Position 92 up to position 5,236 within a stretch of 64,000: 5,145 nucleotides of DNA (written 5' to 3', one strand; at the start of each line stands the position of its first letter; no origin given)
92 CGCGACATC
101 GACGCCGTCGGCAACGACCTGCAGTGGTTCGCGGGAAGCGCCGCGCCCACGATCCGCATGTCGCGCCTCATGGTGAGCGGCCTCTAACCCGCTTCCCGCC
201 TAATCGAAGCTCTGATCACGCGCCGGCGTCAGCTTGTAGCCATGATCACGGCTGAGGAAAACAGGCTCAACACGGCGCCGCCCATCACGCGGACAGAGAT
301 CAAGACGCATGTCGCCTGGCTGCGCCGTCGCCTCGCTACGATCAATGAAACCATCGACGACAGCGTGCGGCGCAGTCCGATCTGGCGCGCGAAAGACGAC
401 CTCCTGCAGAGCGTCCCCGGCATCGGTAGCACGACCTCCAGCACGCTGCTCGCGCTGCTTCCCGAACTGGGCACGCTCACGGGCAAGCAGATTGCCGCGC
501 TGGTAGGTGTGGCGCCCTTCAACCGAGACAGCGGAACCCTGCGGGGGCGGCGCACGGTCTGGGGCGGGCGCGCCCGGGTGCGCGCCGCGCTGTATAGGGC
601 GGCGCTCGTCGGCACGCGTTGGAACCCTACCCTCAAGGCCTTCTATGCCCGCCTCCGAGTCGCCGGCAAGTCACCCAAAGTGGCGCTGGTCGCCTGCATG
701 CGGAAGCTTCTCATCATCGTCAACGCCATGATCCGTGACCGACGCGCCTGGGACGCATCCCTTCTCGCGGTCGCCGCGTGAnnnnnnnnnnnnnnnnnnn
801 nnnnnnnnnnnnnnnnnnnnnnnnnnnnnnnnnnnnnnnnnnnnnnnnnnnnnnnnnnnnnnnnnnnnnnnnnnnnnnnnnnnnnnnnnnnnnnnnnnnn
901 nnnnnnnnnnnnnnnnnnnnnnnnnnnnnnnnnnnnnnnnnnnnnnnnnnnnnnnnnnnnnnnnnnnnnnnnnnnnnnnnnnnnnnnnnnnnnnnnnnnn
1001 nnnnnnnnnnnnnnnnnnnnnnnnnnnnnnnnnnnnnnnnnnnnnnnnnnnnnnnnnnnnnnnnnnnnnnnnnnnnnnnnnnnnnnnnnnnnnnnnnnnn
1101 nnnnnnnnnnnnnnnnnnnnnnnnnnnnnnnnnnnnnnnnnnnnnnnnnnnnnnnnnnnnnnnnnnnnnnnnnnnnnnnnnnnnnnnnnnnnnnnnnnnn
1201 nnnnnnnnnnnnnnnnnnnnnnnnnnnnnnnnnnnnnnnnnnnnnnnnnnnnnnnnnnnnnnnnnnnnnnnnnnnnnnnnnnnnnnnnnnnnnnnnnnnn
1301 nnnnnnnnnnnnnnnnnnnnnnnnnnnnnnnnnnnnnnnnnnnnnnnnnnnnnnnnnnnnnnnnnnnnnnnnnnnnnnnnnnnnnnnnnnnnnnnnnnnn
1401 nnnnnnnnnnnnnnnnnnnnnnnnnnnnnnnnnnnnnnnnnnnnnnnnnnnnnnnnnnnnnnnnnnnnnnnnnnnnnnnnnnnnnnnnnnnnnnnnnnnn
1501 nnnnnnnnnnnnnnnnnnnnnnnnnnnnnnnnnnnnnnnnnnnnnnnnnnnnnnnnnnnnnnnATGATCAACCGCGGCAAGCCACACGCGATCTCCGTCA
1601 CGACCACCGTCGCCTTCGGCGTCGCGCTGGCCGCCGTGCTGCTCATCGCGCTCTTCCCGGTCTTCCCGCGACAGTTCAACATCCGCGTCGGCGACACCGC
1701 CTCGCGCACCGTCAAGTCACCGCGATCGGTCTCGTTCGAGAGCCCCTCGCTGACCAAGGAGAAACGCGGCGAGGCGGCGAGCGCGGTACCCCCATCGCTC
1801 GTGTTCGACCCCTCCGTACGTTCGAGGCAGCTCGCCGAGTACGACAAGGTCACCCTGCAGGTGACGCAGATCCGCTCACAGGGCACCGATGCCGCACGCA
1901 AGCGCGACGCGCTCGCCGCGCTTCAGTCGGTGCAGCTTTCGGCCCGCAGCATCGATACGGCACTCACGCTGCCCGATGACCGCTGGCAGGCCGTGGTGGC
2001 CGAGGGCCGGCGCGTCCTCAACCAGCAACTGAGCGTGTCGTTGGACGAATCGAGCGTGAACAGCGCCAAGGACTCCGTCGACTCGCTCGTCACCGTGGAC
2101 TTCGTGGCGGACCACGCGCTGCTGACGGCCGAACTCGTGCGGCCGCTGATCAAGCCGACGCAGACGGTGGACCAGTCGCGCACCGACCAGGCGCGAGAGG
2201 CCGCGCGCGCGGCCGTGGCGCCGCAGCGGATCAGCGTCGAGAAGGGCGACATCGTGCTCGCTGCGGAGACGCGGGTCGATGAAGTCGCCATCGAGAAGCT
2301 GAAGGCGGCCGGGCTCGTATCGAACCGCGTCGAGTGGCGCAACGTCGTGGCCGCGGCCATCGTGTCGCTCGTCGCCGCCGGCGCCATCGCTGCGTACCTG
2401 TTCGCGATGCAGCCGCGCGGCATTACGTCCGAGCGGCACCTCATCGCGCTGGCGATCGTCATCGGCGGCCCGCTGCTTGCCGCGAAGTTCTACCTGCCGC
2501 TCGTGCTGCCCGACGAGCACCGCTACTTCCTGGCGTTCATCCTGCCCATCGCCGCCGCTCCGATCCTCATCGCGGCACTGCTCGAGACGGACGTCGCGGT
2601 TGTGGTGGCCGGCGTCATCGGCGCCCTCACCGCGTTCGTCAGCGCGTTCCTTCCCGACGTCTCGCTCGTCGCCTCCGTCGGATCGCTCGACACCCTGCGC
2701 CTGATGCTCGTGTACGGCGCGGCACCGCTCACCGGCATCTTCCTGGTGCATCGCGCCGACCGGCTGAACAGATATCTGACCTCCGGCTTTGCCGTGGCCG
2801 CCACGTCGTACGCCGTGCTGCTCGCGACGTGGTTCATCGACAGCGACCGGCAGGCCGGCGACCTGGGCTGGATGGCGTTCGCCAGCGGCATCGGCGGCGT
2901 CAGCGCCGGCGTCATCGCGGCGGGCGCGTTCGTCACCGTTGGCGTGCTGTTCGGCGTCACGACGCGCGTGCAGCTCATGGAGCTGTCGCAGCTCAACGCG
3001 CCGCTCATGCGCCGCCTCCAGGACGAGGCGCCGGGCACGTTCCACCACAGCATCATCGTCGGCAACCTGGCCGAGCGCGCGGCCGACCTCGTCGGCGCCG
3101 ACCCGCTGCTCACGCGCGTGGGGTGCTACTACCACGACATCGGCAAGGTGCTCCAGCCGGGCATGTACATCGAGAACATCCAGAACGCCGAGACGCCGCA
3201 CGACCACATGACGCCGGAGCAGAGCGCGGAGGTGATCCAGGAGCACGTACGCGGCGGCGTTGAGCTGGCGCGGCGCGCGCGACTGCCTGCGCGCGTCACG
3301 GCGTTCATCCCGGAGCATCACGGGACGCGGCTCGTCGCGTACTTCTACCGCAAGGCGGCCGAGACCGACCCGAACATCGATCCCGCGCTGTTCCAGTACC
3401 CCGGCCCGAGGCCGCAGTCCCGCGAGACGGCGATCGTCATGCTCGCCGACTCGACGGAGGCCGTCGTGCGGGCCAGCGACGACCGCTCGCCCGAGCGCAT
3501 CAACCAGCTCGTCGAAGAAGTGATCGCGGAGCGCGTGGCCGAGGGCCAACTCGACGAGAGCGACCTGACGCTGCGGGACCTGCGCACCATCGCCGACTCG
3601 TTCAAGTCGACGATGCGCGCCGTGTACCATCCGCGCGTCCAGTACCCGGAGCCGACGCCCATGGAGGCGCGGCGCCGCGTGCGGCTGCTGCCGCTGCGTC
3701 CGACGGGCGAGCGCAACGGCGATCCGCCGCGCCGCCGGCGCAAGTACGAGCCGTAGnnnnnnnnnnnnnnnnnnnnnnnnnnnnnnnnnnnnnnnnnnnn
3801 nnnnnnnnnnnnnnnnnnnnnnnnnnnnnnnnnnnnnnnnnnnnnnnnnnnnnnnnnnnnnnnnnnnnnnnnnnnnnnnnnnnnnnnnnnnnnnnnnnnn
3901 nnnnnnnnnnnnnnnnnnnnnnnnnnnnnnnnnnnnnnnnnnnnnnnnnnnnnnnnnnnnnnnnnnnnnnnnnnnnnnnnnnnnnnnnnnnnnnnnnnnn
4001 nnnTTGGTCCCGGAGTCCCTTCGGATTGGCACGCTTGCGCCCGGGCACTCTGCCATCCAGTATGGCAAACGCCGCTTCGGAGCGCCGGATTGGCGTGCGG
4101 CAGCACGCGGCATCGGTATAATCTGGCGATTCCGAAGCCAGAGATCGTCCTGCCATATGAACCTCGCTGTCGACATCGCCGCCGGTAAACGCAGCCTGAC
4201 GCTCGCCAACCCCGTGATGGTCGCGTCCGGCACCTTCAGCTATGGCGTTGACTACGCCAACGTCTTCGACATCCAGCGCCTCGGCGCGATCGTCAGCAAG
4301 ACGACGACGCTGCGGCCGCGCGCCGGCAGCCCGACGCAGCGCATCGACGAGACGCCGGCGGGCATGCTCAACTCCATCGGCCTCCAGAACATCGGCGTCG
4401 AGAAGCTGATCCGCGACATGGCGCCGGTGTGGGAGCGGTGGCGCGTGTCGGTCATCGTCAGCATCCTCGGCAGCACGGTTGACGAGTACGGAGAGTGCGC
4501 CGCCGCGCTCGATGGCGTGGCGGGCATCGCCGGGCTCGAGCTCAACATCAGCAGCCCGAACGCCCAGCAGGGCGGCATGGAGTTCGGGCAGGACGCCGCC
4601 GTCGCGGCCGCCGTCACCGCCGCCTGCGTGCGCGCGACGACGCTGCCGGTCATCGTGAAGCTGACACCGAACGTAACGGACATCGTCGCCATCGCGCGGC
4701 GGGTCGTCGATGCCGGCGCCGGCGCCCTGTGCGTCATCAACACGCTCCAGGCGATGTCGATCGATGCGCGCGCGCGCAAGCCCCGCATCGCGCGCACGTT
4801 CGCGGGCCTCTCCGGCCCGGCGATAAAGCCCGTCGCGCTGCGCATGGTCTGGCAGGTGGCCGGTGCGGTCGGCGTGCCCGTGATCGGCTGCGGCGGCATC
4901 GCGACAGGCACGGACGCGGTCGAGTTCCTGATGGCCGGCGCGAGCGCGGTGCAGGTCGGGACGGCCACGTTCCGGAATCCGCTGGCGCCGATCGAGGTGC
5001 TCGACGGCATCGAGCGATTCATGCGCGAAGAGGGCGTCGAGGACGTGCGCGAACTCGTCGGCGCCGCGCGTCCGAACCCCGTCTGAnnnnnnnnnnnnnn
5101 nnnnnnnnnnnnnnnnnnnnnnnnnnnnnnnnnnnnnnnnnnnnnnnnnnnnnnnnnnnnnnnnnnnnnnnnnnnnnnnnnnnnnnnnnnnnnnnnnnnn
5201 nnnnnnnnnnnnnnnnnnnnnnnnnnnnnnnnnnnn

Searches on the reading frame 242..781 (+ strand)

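Call 42: search_protein_families(library=pfam, proteins=[window:242-781:+], max_evalue=0.0001)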
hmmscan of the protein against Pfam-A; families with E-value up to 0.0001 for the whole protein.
window:242-781:+ (179 aa): 1 family
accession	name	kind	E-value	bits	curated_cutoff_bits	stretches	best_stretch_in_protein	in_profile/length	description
PF02371.22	Transposase_20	-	4.1e-20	72.4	21.3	1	53-136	2-87/87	Transposase IS116/IS110/IS902 family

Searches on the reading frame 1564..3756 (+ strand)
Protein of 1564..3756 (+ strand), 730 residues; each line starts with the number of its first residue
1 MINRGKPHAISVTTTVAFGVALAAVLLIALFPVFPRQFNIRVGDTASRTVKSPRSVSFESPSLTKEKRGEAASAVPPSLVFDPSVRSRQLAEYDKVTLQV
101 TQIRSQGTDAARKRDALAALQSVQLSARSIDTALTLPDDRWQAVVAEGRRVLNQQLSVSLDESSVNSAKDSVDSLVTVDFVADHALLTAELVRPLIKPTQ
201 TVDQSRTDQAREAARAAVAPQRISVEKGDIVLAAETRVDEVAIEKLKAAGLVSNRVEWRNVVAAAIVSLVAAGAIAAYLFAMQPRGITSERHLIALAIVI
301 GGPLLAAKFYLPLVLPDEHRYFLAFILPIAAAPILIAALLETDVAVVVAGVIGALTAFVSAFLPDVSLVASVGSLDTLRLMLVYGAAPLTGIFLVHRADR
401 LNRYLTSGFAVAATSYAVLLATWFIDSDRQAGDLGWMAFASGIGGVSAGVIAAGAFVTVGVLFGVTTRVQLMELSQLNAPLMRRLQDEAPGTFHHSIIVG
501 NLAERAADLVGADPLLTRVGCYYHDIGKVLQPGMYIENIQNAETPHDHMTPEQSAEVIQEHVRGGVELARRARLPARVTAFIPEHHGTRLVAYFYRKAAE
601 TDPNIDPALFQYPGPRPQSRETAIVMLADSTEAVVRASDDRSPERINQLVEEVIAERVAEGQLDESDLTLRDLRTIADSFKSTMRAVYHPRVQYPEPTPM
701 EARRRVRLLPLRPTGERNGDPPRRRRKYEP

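Call 42: search_protein_families(library=pfam, proteins=[window:1564-3756:+], max_evalue=0.0001)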
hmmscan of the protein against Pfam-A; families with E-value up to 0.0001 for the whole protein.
window:1564-3756:+ (730 aa): 3 families
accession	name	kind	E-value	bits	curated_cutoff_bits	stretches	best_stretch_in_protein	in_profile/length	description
PF07697.16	7TMR-HDED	-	1e-35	124.2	27.6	1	41-252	1-223/224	7TM-HD extracellular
PF01966.28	HD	-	4.1e-15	56.5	22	1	492-633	1-115/116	HD domain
PF07698.17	7TM-7TMR_HD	-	1.4e-09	38.6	29.4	1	259-467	2-190/190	7TM receptor with intracellular HD hydrolase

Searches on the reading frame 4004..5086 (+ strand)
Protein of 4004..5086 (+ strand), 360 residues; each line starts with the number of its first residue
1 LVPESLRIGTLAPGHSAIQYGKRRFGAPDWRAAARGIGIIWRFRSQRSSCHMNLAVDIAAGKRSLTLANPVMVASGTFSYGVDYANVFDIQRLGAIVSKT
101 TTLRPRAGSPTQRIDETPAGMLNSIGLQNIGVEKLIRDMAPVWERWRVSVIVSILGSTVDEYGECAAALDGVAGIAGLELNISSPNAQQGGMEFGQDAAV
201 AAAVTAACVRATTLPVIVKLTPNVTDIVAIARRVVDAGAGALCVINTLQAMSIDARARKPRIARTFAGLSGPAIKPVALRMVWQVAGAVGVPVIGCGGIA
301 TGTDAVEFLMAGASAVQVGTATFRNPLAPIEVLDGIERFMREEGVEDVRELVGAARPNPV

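Call 42: search_protein_families(library=pfam, proteins=[window:4004-5086:+], max_evalue=0.0001)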
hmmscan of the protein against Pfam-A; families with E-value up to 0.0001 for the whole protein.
window:4004-5086:+ (360 aa): 2 families
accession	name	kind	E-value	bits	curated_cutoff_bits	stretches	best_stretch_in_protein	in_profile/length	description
PF01180.27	DHO_dh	-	7.5e-75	252.3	27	1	65-340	9-291/291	Dihydroorotate dehydrogenase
PF03060.21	NMO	-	9.4e-06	25.7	28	1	279-321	182-224/331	Nitronate monooxygenase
